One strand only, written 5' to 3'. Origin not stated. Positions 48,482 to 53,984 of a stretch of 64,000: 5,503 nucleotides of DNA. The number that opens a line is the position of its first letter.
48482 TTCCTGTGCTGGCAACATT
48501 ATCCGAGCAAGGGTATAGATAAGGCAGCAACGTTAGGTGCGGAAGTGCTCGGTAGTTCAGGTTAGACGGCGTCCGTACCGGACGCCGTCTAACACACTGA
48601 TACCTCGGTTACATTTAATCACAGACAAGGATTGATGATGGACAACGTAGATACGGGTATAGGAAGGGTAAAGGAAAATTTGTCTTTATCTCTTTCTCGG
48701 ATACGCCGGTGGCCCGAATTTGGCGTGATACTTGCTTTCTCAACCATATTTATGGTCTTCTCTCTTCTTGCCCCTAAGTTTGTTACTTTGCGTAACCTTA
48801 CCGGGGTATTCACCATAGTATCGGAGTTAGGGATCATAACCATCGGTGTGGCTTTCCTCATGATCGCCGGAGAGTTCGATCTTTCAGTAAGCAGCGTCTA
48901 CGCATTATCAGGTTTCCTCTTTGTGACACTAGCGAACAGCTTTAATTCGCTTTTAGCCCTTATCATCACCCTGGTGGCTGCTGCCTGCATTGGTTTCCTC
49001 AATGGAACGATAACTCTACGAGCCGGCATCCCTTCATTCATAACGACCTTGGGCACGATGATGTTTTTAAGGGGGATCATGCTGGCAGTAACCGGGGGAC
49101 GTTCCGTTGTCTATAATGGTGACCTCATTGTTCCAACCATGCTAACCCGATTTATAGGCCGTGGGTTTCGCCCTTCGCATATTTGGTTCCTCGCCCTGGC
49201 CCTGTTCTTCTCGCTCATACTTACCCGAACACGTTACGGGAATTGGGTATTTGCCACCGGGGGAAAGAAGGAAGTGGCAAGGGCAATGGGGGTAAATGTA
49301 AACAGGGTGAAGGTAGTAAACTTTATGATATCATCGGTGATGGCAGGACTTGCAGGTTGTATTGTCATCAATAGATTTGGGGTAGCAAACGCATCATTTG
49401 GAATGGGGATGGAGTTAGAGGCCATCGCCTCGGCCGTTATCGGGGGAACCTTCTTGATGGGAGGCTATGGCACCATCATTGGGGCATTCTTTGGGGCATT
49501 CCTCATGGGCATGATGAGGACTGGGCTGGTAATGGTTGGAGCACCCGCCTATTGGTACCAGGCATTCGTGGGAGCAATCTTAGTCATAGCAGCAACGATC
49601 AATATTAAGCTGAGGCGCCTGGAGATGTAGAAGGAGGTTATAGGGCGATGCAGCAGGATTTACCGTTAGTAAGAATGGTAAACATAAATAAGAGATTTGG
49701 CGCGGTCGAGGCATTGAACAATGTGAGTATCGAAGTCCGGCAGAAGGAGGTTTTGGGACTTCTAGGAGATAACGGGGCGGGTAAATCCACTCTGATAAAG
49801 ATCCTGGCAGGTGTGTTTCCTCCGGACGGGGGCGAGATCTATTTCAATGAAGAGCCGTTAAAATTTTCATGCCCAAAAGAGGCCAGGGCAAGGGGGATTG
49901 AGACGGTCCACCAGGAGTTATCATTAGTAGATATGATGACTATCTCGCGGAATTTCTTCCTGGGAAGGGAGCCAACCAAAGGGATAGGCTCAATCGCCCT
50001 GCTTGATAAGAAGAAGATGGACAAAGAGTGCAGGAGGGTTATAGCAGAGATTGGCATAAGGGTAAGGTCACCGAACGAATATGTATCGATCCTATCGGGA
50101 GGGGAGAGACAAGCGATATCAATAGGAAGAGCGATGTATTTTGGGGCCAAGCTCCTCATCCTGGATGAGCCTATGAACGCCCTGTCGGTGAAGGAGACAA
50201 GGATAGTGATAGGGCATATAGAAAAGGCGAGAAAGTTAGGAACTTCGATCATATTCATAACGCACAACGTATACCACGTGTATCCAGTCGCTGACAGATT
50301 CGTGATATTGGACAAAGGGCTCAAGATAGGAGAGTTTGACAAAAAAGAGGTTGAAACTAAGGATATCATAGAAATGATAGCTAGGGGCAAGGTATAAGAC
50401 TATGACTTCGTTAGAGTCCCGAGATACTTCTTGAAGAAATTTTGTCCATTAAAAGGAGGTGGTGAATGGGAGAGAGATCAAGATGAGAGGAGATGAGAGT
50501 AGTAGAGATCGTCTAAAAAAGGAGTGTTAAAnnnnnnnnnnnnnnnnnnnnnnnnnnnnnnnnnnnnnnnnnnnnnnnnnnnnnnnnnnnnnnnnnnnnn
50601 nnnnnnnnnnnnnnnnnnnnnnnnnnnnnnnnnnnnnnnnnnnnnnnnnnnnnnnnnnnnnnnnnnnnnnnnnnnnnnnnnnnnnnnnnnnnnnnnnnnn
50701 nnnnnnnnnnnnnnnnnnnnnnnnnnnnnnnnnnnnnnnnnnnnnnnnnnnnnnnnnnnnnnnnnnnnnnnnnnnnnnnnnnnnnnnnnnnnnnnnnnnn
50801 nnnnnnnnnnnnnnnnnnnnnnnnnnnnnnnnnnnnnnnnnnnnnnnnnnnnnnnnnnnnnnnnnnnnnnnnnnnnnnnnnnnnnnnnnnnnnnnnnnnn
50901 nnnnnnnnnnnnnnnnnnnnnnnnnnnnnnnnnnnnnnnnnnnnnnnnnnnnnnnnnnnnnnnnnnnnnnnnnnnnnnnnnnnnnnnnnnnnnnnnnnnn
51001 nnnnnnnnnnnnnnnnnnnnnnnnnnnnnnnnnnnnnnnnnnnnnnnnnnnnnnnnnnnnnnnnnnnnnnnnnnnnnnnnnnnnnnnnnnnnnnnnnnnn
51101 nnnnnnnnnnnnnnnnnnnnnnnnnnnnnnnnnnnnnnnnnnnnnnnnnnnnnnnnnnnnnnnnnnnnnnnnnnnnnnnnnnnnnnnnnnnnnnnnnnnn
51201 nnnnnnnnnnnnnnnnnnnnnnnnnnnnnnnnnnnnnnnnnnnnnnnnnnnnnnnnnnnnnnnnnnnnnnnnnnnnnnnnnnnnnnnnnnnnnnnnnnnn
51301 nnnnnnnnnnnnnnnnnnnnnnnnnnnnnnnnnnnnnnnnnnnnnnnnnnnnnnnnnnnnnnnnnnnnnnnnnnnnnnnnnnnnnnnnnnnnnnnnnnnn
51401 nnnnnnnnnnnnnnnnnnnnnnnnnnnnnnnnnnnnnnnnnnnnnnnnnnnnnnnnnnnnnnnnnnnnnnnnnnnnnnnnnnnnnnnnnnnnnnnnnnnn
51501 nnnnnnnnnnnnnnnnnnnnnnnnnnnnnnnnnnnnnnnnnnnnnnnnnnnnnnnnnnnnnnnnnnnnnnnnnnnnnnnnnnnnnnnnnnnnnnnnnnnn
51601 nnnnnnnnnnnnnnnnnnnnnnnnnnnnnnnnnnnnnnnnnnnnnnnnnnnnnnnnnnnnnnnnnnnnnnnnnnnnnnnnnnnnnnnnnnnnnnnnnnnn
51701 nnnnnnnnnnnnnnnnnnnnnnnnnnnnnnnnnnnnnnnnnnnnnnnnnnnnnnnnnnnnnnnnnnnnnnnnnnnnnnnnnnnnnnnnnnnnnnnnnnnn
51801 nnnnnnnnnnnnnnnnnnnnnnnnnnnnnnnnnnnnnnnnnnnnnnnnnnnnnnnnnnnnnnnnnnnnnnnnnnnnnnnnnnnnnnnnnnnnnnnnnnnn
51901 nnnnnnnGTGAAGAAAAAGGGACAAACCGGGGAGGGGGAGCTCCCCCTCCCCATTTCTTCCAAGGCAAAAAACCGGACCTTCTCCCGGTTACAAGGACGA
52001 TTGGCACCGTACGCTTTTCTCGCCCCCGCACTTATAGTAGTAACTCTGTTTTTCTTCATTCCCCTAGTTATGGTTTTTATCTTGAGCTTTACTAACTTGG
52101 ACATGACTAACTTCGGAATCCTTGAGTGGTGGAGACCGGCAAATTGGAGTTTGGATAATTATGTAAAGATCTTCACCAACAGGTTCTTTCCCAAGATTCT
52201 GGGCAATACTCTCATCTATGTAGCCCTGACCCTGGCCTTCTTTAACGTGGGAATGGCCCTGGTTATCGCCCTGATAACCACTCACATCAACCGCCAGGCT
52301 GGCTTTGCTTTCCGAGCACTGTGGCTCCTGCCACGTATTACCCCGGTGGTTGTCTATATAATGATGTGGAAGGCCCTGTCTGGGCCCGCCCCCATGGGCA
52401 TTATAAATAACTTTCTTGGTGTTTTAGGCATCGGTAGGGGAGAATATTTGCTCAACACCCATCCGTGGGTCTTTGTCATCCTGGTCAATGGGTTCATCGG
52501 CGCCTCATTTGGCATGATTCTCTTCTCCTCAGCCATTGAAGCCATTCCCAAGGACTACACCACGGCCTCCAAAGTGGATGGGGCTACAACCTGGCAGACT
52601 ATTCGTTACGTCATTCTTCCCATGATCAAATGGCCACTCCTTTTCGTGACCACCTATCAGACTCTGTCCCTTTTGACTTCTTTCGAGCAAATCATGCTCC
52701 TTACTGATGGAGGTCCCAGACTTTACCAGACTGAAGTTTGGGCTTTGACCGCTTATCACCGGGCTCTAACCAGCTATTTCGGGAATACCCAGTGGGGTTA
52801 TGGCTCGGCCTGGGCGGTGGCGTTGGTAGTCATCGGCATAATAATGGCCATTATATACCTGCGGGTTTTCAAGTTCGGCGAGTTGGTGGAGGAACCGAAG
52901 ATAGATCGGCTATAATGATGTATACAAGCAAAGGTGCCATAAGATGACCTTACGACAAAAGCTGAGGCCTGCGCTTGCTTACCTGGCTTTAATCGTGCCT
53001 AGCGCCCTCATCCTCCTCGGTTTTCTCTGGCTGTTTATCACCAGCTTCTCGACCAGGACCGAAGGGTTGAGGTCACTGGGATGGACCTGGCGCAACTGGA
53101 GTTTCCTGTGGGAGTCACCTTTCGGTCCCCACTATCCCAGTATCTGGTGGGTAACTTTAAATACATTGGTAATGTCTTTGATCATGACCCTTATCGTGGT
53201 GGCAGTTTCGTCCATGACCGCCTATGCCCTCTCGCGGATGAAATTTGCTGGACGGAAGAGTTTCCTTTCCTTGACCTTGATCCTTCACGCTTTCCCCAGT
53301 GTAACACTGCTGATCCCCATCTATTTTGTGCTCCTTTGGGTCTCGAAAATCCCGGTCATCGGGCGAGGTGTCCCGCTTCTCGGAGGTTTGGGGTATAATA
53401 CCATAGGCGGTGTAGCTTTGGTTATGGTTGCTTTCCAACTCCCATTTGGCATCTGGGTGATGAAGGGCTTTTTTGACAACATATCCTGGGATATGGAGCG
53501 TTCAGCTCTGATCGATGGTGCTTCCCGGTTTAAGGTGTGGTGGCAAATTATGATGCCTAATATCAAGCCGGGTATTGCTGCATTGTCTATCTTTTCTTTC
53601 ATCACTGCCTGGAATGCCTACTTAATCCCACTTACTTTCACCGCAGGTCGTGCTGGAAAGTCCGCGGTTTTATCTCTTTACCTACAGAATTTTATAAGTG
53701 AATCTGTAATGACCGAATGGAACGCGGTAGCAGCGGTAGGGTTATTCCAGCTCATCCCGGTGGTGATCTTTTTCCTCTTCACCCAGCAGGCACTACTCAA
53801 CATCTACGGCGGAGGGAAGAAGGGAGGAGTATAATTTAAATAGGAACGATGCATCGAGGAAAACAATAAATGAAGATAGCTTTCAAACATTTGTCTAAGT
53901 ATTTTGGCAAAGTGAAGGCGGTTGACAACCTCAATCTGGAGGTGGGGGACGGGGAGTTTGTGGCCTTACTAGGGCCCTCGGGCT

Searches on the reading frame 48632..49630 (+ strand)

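Call 7: search_protein_families(library=pfam, proteins=[window:48632-49630:+])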
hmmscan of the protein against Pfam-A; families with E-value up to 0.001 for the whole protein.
window:48632-49630:+ (332 aa): 1 family
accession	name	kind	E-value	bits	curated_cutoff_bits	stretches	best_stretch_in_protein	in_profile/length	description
PF02653.21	BPD_transp_2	-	2.8e-50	171.4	26.8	1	57-320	3-268/269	Branched-chain amino acid transport system / permease component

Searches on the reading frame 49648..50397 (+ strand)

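Call 7: search_protein_families(library=pfam, proteins=[window:49648-50397:+])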
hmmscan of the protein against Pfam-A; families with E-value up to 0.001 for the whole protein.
window:49648-50397:+ (249 aa): 3 families
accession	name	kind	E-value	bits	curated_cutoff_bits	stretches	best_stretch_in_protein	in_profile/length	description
PF00005.33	ABC_tran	-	2.6e-30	106.2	25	1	23-177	1-137/137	ABC transporter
PF13304.12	AAA_21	-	3.3e-08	34.4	27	0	37-65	3-37/304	AAA domain, putative AbiEii toxin, Type IV TA system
PF13555.12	AAA_29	-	8.6e-05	22.7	27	1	24-68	13-56/61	P-loop containing region of AAA domain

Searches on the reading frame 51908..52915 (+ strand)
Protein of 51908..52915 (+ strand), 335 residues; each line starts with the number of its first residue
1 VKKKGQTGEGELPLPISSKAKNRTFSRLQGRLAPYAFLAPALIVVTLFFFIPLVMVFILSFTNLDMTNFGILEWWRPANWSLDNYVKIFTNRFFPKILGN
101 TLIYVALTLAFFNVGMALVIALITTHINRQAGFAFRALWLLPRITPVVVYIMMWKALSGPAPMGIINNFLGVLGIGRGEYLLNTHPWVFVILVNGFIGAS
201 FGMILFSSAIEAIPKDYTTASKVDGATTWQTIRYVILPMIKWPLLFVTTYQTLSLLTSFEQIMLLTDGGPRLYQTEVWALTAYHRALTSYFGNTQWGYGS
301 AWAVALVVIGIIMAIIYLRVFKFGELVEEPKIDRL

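Call 7: search_protein_families(library=pfam, proteins=[window:51908-52915:+])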
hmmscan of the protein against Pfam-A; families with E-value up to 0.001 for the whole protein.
window:51908-52915:+ (335 aa): 1 family
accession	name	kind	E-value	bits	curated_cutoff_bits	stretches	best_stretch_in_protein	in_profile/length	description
PF00528.27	BPD_transp_1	-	3.9e-12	46.7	26.4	1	118-317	2-175/184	Binding-protein-dependent transport system inner membrane component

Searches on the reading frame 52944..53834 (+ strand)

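Call 7: search_protein_families(library=pfam, proteins=[window:52944-53834:+])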
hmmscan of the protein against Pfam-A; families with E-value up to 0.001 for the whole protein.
window:52944-53834:+ (296 aa): 1 family
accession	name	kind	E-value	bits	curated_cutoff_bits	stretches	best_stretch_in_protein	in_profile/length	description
PF00528.27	BPD_transp_1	-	1.4e-15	57.9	26.4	1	90-283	6-177/184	Binding-protein-dependent transport system inner membrane component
